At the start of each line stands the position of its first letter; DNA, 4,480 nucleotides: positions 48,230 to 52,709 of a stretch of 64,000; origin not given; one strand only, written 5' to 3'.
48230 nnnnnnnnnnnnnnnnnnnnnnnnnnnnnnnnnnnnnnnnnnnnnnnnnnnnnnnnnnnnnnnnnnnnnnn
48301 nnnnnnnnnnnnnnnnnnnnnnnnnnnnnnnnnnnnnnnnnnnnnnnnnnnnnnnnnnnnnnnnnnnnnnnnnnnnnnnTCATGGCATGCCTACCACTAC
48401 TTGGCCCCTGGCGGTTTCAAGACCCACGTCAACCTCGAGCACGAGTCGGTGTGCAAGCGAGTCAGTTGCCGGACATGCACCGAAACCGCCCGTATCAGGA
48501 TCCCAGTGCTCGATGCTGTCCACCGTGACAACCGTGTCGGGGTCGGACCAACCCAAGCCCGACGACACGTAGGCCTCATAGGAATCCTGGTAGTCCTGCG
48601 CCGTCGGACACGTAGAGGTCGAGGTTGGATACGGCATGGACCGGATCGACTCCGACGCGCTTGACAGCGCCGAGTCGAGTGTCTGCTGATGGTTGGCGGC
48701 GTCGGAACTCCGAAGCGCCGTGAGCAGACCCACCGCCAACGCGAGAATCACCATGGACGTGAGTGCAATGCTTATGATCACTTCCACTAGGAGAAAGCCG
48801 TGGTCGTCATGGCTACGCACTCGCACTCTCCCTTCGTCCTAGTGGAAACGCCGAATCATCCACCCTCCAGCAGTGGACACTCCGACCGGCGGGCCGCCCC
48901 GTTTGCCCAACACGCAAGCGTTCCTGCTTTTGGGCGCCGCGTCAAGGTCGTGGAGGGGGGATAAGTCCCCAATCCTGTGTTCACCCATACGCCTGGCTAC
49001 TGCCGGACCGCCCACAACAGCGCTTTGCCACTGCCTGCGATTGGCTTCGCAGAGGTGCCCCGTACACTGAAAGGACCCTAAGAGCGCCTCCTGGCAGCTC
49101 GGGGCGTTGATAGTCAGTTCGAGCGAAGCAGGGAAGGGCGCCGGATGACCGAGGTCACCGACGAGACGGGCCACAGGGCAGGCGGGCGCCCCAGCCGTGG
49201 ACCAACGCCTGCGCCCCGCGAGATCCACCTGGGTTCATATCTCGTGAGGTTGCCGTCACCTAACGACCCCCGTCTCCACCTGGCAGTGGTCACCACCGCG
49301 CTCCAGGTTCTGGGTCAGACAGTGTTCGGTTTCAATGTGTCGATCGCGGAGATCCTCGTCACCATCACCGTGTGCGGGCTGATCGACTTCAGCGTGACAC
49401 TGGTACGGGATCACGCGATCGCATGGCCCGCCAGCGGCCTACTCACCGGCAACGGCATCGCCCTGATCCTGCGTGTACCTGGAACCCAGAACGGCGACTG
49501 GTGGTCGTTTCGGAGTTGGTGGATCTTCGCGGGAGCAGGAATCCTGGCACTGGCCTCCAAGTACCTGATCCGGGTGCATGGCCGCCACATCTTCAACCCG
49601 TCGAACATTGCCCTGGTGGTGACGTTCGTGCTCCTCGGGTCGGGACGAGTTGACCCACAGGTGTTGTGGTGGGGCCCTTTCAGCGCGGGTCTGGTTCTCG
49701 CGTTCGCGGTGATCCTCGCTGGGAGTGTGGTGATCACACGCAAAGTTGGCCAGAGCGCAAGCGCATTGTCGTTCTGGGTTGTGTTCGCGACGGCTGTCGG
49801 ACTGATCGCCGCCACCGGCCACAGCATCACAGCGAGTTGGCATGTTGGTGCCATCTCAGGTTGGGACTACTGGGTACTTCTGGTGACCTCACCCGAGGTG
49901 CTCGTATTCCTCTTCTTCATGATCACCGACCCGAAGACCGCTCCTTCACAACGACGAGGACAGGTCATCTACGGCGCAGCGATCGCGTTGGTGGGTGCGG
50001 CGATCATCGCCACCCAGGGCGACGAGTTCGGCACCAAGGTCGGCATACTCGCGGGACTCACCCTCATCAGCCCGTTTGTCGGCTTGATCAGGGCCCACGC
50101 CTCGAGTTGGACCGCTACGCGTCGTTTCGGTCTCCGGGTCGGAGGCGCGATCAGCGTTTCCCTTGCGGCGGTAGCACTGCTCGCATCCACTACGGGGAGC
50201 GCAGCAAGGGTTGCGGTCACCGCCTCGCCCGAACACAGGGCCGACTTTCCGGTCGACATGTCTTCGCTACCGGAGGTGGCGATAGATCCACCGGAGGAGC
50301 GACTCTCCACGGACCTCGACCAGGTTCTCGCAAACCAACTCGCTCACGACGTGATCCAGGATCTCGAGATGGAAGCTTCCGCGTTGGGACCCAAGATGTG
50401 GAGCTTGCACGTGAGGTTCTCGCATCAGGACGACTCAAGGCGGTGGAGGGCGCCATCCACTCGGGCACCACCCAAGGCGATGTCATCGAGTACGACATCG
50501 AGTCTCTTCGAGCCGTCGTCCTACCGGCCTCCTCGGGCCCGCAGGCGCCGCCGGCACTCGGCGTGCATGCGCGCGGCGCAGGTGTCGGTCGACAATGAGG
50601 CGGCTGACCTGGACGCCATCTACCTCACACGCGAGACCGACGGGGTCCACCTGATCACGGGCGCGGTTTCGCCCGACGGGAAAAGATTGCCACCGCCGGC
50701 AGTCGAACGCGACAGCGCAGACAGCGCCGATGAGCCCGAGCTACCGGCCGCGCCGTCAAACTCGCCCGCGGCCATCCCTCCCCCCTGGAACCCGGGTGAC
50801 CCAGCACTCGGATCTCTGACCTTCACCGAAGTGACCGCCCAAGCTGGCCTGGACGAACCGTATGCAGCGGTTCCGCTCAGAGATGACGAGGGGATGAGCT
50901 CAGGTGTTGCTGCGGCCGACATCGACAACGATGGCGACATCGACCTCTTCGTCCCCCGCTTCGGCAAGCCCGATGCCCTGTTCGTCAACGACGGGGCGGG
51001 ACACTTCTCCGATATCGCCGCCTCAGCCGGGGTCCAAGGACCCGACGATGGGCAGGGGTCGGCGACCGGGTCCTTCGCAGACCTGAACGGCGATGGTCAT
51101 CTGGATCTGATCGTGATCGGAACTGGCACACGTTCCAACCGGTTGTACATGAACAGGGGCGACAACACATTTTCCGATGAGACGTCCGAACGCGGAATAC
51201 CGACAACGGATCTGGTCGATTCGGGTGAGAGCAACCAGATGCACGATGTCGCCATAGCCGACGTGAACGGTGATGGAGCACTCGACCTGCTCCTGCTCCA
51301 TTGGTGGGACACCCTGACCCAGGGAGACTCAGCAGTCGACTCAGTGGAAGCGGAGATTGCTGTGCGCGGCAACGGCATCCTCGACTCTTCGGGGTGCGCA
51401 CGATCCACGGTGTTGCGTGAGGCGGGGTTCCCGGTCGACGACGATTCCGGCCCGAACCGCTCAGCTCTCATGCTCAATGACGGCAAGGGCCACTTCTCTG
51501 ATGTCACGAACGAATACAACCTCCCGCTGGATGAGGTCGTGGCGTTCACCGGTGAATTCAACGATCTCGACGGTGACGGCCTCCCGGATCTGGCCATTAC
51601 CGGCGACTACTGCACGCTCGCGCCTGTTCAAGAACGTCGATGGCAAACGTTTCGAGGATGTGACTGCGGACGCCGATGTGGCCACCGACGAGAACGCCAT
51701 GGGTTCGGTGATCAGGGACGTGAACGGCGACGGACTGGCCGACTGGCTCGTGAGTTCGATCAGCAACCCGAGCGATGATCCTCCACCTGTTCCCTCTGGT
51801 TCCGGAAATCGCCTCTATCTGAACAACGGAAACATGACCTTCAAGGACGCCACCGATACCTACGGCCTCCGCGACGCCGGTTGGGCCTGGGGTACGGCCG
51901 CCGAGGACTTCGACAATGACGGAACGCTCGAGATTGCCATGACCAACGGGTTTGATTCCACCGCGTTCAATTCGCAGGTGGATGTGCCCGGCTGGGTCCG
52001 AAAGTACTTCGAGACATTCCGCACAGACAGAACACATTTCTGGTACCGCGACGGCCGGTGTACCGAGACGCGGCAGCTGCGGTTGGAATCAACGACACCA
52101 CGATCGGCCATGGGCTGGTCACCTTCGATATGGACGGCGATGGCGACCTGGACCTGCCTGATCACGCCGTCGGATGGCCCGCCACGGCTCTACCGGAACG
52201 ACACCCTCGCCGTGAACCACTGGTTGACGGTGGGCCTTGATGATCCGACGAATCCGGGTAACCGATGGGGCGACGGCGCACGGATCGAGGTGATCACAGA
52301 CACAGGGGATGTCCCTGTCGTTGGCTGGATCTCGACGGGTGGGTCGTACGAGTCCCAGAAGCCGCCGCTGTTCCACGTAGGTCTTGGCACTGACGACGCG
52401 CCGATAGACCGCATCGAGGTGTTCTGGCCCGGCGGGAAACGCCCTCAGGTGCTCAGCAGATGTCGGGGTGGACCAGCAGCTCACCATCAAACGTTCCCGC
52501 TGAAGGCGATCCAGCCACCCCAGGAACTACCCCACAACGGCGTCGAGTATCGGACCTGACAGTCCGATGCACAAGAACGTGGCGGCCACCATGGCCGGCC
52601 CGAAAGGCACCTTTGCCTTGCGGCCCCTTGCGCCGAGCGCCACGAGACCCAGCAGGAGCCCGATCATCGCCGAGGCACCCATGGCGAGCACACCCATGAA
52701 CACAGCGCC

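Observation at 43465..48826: Intact, orphan three-gene prepilin-like operon (small PilV-like, PKD-rich prepilin, 936-aa PilX-like giant)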

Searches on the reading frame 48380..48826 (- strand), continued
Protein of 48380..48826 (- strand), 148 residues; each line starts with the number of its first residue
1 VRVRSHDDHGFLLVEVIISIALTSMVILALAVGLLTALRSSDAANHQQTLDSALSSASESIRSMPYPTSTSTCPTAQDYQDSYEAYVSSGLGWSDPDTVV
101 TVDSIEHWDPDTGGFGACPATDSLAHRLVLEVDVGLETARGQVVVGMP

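Call 53: search_protein_families(library=ncbifam, alignment_id=A3, max_evalue=0.01)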
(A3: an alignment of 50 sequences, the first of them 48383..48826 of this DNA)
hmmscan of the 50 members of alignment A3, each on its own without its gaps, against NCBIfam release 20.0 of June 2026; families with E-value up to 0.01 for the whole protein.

A. member 1, window:48383-48826:- (148 aa): 2 families
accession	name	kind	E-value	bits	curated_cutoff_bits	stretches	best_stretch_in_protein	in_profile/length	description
TIGR02523.1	type_IV_pilV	equivalog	0.00024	21.6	52.2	1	9-82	2-75/139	type IV pilus modification protein PilV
NF007848.0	PRK10557.1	equivalog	0.0004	19.7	120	1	5-55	7-57/192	prepilin peptidase-dependent protein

B. families by the number of members that match (of 50 scanned): 16 families
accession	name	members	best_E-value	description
TIGR02523.1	type_IV_pilV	43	3.6e-09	type IV pilus modification protein PilV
NF007848.0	PRK10557.1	20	0.00013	prepilin peptidase-dependent protein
NF038303.1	EPS_HpsB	13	1.2e-05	hormogonium polysaccharide secretion pseudopilin HpsB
NF051431.1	Rv0361_Cterm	10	4.2e-05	Rv0361 family membrane protein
NF007660.0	PRK10332.1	9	0.00012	prepilin-type N-terminal cleavage/methylation domain-containing protein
TIGR02532.1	IV_pilin_GFxxxE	7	0.0023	prepilin-type N-terminal cleavage/methylation domain-containing protein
NF041013.1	T4P_ComGE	3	0.00081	competence type IV pilus minor pilin ComGE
NF041002.1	pilin_ComGF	3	0.0009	competence type IV pilus minor pilin ComGF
NF047828.1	T3SSXpsI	2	0.007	type II secretion system protein XpsI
TIGR01708.2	typeII_sec_gspH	2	0.0072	type II secretion system minor pseudopilin GspH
TIGR02598.1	TIGR02598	1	0.0011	Verru_Chthon cassette protein B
NF038304.1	EPS_HpsC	1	0.0012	hormogonium polysaccharide secretion pseudopilin HpsC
TIGR01711.1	gspJ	1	0.0014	type II secretion system minor pseudopilin GspJ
TIGR03816.1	tadE_like_DECH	1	0.0029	Rv3654c family TadE-like protein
TIGR01707.1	gspI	1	0.0033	type II secretion system minor pseudopilin GspI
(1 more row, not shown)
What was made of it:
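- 48380..48826 (-): Gene A (148 aa): small PilV/GspI-like minor prepilin. Leader ends at G10, Glu at +5. The real start may be the second GTG at 48820, which has better spacing from the AAGGGAG Shine-Dalgarno sequence. 43 of 50 family members hit PilV, best E 3.6e-9 (call 53).
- On PilV (TIGR02523, equivalog): 43 of 50 family members match below threshold (call 53).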

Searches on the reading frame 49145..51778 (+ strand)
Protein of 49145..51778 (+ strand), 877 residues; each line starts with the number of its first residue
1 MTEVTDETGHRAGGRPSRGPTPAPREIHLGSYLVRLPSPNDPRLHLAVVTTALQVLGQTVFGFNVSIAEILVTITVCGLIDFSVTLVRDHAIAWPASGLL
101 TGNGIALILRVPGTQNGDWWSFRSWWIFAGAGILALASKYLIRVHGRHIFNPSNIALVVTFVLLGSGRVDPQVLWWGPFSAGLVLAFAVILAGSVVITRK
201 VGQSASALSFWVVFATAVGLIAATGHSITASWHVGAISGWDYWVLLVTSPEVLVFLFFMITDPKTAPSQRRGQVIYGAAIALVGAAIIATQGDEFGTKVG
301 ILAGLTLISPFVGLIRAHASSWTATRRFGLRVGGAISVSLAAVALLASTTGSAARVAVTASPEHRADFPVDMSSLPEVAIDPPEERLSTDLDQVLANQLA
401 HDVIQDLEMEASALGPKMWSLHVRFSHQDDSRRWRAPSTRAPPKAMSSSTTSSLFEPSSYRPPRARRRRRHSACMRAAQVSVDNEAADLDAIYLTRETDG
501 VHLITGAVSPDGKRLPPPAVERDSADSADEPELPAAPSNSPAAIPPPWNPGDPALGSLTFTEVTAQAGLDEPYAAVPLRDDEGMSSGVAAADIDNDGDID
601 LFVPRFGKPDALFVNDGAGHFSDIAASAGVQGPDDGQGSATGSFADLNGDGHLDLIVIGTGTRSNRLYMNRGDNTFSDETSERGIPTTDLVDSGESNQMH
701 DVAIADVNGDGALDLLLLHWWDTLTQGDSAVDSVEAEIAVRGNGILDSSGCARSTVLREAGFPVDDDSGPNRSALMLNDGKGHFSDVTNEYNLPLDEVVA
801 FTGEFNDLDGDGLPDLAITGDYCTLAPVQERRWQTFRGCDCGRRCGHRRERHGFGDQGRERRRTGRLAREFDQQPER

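Call 16: search_protein_families(library=pfam, proteins=[window:49145-51778:+], max_evalue=0.001)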
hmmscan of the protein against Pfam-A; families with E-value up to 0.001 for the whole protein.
window:49145-51778:+ (877 aa): 3 families
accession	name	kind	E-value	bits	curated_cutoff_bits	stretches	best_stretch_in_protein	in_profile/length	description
PF13517.12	FG-GAP_3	-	1.3e-22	80.6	26.9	3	646-716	1-60/61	FG-GAP-like repeat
PF03116.20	NQR2_RnfD_RnfE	-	8.4e-08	32.4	27.7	1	179-302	168-277/296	NQR2, RnfD, RnfE family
PF01839.29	FG-GAP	-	2e-05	24.8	22.1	0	641-658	4-21/37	FG-GAP repeat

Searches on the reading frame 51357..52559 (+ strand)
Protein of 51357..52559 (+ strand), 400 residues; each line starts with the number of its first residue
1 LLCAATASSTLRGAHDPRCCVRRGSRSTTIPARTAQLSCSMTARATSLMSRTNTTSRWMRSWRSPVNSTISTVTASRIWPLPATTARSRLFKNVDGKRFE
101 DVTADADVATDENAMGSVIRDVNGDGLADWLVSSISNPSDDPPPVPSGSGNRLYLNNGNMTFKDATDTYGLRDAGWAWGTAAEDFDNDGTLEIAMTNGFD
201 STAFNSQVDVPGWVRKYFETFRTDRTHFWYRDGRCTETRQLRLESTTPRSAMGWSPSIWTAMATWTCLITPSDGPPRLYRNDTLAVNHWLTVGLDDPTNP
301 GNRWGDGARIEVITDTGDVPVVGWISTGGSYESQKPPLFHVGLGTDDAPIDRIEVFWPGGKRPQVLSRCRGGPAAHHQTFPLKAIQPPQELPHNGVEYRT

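Call 16: search_protein_families(library=pfam, proteins=[window:51357-52559:+], max_evalue=0.001)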
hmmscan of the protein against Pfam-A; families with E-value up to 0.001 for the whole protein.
window:51357-52559:+ (400 aa): 3 families
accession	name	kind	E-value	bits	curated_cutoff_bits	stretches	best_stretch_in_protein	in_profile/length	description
PF13517.12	FG-GAP_3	-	1.2e-12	48.7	26.9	1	149-194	16-60/61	FG-GAP-like repeat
PF07593.17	UnbV_ASPIC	-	2.7e-11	43.6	23.4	1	307-362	3-55/68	ASPIC and UnbV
PF01839.29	FG-GAP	-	1.8e-05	25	22.1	0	178-201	3-26/37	FG-GAP repeat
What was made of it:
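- Checked: The separating gene is a plus-strand FG-GAP/UnbV_ASPIC gene at 49145-52559, itself split over frames (call 16).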
